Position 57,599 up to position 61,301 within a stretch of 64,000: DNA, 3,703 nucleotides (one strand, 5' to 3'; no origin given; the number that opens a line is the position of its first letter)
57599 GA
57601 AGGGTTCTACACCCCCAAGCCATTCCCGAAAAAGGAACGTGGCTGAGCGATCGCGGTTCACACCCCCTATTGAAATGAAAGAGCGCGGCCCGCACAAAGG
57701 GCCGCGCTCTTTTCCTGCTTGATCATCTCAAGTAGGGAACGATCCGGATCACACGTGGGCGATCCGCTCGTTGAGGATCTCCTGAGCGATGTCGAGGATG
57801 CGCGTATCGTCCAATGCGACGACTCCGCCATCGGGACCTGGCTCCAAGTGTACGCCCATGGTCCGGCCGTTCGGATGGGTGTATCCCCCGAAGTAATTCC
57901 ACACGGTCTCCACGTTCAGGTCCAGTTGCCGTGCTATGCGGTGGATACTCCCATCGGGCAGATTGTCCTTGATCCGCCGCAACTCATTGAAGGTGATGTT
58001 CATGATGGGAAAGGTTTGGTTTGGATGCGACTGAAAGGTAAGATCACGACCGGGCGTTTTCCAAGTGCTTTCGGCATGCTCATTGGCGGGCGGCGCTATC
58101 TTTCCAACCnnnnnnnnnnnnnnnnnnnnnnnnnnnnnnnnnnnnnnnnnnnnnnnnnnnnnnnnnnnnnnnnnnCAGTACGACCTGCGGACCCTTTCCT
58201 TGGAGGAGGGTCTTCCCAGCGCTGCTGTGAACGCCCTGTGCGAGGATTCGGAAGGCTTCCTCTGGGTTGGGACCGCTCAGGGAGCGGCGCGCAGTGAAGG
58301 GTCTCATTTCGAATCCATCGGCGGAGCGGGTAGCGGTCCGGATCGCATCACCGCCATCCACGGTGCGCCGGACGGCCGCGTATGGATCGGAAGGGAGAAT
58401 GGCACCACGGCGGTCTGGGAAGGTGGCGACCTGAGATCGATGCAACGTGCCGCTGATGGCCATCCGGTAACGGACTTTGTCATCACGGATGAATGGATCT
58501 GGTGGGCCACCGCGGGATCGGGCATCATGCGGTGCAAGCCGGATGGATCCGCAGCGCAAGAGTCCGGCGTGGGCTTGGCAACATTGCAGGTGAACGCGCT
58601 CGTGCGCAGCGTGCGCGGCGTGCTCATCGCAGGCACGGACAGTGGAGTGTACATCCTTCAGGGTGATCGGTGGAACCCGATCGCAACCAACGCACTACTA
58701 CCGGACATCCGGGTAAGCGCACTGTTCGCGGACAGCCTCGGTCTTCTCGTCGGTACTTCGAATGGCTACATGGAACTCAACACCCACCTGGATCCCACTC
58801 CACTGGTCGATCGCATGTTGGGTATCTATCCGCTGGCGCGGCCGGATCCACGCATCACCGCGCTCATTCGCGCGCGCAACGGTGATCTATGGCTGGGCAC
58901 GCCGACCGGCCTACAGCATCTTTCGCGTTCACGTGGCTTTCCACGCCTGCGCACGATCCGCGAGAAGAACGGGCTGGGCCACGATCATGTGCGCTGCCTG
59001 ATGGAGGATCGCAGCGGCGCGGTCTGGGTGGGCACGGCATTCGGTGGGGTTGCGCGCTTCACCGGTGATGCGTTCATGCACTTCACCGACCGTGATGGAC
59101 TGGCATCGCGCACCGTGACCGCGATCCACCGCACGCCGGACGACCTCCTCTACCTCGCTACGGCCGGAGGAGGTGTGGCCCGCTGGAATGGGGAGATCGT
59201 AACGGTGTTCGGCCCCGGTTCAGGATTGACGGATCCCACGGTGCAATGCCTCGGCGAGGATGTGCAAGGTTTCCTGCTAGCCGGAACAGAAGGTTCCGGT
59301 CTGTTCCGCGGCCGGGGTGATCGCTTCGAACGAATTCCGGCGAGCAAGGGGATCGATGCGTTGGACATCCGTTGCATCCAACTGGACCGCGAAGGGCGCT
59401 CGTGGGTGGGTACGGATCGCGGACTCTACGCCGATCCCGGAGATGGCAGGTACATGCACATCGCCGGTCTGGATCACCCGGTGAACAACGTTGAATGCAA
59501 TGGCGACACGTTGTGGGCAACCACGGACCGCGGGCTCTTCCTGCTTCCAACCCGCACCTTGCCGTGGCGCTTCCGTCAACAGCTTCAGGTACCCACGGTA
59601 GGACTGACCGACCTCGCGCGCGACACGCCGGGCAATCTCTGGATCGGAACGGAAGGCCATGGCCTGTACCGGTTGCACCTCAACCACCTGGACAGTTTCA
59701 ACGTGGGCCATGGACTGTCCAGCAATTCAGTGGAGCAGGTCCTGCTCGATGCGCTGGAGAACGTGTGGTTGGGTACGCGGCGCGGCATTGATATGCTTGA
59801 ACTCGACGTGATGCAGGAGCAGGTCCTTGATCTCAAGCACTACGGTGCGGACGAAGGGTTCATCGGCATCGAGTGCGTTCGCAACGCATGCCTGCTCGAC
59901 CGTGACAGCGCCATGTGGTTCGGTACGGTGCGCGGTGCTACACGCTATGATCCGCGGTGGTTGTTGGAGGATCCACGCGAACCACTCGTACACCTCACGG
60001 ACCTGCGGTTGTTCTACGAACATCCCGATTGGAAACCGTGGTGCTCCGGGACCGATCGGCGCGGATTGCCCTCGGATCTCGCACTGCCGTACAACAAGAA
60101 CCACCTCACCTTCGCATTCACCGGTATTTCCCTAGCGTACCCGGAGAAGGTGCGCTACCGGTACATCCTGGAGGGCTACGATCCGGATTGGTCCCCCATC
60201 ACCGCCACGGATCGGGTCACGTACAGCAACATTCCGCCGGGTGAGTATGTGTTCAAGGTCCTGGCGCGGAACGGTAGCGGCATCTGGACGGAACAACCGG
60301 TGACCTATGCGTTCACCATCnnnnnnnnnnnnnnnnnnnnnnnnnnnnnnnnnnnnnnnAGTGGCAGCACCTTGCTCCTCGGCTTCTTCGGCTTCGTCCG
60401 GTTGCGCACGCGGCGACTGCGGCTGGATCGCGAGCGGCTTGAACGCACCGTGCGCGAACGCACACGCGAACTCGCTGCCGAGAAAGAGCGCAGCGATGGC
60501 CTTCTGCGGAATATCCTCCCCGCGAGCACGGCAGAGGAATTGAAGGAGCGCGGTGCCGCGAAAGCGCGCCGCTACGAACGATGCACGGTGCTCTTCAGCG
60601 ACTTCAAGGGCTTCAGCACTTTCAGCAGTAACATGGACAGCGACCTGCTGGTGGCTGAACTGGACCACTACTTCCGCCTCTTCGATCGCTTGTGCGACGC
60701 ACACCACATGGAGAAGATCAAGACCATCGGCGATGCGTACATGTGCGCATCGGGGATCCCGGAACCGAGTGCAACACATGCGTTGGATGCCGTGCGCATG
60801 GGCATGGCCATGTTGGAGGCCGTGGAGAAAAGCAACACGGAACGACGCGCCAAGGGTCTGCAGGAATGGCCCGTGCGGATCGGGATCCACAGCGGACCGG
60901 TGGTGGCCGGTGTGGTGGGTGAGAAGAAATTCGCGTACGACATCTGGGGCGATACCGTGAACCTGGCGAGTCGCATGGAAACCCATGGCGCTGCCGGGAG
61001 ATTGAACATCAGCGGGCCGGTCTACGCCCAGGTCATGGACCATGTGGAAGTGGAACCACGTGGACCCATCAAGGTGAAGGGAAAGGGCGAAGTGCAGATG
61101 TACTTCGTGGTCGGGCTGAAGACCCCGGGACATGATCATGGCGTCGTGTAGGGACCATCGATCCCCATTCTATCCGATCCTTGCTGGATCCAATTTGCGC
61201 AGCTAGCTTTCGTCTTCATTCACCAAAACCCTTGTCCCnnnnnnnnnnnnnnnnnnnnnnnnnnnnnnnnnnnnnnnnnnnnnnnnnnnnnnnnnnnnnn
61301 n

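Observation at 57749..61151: Adenylate cyclase with an extracytoplasmic beta-propeller/Y_Y_Y sensor, divergently paired with a small HTH protein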

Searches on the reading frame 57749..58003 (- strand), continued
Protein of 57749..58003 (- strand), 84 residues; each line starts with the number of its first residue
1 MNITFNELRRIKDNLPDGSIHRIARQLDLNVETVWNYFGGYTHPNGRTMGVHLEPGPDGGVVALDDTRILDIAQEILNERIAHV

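Call 66: find_encoding_contigs(protein=P0303, flank=5000, max_places=1)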
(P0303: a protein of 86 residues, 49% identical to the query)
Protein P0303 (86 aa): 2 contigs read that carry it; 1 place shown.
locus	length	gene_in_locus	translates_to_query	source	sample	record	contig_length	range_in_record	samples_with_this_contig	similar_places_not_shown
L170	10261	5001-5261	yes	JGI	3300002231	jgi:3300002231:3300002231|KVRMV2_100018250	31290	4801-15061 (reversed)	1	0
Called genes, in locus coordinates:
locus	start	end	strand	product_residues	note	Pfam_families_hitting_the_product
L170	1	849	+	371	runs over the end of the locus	PF07508:Recombinase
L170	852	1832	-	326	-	PF00145:DNA_methylase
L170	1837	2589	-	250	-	PF09521:RE_NgoPII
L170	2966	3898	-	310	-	PF00665:rve, PF13683:rve_3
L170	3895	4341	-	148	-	-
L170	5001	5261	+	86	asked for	-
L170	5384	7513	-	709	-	PF00009:GTP_EFTU, PF00735:Septin (faint), PF22042:EF-G_D2, PF03144:GTP_EFTU_D2 (faint), PF14492:EFG_III, PF03764:EFG_IV, PF00679:EFG_C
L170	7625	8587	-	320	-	-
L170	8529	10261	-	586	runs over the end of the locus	PF01624:MutS_I, PF05188:MutS_II, PF05192:MutS_III, PF05190:MutS_IV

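Call 67: find_encoding_contigs(protein=P0379, flank=5000, max_places=1)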
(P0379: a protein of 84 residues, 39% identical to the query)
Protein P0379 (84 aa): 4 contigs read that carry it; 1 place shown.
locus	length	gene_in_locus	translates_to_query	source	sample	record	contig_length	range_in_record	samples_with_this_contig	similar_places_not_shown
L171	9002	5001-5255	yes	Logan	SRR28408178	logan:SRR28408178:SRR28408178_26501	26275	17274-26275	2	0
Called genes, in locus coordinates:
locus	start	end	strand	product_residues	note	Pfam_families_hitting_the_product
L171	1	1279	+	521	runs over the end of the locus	PF07581:Glug (faint)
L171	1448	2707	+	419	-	PF11013:DUF2851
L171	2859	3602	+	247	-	PF00535:Glycos_transf_2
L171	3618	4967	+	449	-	PF01979:Amidohydro_1, PF12890:DHOase (weak), PF07969:Amidohydro_3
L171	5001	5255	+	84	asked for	-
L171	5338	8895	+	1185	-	PF07494:Reg_prop (faint), PF07495:Y_Y_Y, PF00512:HisKA, PF02518:HATPase_c, PF00072:Response_reg, PF12833:HTH_18, PF00165:HTH_AraC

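Call 69: find_encoding_contigs(protein=P0388, flank=5000, max_places=2)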
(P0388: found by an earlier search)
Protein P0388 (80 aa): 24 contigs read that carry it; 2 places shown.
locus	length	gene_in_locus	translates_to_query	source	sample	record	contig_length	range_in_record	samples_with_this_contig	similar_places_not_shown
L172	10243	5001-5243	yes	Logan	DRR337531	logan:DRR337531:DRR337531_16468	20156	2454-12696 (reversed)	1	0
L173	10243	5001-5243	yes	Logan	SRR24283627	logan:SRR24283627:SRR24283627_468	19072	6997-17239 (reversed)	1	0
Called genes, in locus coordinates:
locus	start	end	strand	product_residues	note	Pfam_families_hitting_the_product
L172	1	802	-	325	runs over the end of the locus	PF08240:ADH_N, PF00107:ADH_zinc_N, PF13602:ADH_zinc_N_2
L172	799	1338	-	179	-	PF01625:PMSR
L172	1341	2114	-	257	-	PF02621:VitK2_biosynth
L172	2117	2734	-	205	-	PF00300:His_Phos_1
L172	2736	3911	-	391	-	PF04055:Radical_SAM, PF19288:CofH_C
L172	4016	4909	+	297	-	PF00535:Glycos_transf_2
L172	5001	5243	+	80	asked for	-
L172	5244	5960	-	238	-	PF05175:MTS, PF06325:PrmA (weak), PF02390:Methyltransf_4 (faint), PF13847:Methyltransf_31, PF08241:Methyltransf_11 (faint), PF08242:Methyltransf_12 (weak), PF13649:Methyltransf_25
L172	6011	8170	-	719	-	PF18942:DUF5689 (faint), PF13091:PLDc_2, PF18962:Por_Secre_tail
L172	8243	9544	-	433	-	PF18942:DUF5689, PF16409:DUF5017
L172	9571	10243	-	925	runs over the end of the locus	PF13620:CarboxypepD_reg (weak), PF13715:CarbopepD_reg_2 (weak)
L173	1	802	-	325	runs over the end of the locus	PF08240:ADH_N, PF00107:ADH_zinc_N, PF13602:ADH_zinc_N_2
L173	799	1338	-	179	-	PF01625:PMSR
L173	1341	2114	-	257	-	PF02621:VitK2_biosynth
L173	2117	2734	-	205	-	PF00300:His_Phos_1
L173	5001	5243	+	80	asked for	-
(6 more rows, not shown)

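Call 70: find_encoding_contigs(protein=P0318, flank=5000, max_places=1)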
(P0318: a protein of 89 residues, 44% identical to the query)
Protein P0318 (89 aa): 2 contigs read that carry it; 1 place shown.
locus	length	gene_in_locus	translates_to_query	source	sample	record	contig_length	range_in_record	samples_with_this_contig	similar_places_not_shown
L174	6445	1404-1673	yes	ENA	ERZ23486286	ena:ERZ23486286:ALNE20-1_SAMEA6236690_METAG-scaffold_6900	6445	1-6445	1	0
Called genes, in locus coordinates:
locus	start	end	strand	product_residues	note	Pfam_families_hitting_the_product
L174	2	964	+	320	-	?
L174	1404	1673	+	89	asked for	-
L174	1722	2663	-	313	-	PF01029:NusB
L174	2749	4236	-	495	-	PF07291:MauE (weak)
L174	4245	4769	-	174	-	PF07659:DUF1599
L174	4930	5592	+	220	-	PF01205:Impact_N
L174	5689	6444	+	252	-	?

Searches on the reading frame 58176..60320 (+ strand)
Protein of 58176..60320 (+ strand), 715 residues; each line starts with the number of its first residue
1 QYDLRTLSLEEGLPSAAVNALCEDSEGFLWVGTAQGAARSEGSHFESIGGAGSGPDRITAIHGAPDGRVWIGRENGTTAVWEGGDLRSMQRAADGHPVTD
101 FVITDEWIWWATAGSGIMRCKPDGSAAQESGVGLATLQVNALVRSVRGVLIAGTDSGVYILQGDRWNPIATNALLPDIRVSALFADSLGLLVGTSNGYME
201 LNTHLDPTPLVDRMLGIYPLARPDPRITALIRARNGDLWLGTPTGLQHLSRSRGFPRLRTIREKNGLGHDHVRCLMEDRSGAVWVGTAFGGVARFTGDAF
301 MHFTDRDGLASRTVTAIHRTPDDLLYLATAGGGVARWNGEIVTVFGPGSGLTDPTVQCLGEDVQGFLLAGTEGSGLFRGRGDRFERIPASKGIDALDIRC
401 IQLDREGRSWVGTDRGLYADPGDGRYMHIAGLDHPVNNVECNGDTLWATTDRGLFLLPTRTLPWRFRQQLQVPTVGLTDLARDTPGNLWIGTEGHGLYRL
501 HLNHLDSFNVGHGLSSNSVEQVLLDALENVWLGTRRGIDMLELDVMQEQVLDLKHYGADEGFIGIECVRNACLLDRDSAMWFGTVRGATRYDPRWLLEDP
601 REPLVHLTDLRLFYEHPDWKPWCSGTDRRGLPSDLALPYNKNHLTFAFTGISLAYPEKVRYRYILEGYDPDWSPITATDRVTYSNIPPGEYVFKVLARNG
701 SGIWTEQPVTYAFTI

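Call 30: search_solved_structures(query=window:58176-60320:+, max_evalue=0.001)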
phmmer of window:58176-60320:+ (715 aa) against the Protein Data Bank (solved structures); distinct sequences matched with E-value up to 0.001: 4.
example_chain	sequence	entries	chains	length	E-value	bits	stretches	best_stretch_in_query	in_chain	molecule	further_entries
4a2l_A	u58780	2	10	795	3e-42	147.9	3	484-710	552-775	TWO-COMPONENT SYSTEM SENSOR HISTIDINE KINASE/RESPONSE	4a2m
3v9f_A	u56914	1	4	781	8.5e-41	143.1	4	573-709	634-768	Two-component system sensor histidine kinase/response regulator, hybrid (One-component sys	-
3va6_A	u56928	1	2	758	6.9e-21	77.3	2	392-538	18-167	Two-component system sensor histidine kinase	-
3ott_A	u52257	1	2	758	7e-21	77.3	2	392-538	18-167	Two-component system sensor histidine kinase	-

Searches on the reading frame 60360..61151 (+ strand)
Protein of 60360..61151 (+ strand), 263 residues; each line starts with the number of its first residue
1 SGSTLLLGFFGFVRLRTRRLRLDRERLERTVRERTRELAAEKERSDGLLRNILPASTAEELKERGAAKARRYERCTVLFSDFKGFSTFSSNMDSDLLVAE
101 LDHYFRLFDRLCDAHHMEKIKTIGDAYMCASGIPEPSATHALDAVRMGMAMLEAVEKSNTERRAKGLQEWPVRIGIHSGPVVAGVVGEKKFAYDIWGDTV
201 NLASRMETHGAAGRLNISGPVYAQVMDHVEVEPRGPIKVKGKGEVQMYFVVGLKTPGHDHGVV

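Call 7: search_solved_structures(query=window:60360-61151:+, max_evalue=1e-10, show_alignments=3)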
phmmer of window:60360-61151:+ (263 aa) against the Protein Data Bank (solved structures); distinct sequences matched with E-value up to 1e-10: 43.
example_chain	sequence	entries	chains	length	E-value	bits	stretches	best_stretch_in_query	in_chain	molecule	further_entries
9u3p_A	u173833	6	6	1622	6.3e-65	222.4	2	68-245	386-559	Adenylate cyclase type 9,Protein M2-1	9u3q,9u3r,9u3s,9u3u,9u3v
7pd4_A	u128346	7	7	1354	9.1e-65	221.9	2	68-234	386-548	Adenylate cyclase 9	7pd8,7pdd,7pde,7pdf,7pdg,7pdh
6r4o_A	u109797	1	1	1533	1.4e-64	221.2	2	68-234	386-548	Adenylate cyclase 9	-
6r3q_A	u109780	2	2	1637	1.7e-64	221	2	68-234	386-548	Adenylate cyclase 9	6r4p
8buz_A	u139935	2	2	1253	3.8e-64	219.8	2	68-220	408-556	Adenylate cyclase type 8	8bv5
8sl3_A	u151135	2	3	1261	4.6e-62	213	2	41-233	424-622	Adenylate cyclase type 5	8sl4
4p2f_A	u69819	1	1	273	9.9e-49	169.3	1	30-256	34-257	Adenylate cyclase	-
4p2m_A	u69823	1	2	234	3.9e-48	167.3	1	38-256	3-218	Adenylate cyclase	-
7yz9_A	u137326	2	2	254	4.1e-48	167.3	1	37-255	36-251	Adenylate cyclase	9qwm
4p2x_A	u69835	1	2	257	4.2e-48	167.2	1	38-256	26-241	Adenylate cyclase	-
7yzi_A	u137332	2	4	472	1.1e-47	165.9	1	37-256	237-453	Adenylate cyclase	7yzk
9bcv_A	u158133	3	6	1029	2.7e-45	158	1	23-253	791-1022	Atrial natriuretic peptide receptor 1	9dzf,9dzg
9dzh_A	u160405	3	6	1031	2.7e-45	158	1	23-253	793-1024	Atrial natriuretic peptide receptor 1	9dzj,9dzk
9bcl_A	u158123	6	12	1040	2.8e-45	158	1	23-253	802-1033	Atrial natriuretic peptide receptor 1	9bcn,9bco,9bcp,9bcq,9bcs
5o5k_A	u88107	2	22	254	5e-45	157.2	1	36-255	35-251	Adenylate cyclase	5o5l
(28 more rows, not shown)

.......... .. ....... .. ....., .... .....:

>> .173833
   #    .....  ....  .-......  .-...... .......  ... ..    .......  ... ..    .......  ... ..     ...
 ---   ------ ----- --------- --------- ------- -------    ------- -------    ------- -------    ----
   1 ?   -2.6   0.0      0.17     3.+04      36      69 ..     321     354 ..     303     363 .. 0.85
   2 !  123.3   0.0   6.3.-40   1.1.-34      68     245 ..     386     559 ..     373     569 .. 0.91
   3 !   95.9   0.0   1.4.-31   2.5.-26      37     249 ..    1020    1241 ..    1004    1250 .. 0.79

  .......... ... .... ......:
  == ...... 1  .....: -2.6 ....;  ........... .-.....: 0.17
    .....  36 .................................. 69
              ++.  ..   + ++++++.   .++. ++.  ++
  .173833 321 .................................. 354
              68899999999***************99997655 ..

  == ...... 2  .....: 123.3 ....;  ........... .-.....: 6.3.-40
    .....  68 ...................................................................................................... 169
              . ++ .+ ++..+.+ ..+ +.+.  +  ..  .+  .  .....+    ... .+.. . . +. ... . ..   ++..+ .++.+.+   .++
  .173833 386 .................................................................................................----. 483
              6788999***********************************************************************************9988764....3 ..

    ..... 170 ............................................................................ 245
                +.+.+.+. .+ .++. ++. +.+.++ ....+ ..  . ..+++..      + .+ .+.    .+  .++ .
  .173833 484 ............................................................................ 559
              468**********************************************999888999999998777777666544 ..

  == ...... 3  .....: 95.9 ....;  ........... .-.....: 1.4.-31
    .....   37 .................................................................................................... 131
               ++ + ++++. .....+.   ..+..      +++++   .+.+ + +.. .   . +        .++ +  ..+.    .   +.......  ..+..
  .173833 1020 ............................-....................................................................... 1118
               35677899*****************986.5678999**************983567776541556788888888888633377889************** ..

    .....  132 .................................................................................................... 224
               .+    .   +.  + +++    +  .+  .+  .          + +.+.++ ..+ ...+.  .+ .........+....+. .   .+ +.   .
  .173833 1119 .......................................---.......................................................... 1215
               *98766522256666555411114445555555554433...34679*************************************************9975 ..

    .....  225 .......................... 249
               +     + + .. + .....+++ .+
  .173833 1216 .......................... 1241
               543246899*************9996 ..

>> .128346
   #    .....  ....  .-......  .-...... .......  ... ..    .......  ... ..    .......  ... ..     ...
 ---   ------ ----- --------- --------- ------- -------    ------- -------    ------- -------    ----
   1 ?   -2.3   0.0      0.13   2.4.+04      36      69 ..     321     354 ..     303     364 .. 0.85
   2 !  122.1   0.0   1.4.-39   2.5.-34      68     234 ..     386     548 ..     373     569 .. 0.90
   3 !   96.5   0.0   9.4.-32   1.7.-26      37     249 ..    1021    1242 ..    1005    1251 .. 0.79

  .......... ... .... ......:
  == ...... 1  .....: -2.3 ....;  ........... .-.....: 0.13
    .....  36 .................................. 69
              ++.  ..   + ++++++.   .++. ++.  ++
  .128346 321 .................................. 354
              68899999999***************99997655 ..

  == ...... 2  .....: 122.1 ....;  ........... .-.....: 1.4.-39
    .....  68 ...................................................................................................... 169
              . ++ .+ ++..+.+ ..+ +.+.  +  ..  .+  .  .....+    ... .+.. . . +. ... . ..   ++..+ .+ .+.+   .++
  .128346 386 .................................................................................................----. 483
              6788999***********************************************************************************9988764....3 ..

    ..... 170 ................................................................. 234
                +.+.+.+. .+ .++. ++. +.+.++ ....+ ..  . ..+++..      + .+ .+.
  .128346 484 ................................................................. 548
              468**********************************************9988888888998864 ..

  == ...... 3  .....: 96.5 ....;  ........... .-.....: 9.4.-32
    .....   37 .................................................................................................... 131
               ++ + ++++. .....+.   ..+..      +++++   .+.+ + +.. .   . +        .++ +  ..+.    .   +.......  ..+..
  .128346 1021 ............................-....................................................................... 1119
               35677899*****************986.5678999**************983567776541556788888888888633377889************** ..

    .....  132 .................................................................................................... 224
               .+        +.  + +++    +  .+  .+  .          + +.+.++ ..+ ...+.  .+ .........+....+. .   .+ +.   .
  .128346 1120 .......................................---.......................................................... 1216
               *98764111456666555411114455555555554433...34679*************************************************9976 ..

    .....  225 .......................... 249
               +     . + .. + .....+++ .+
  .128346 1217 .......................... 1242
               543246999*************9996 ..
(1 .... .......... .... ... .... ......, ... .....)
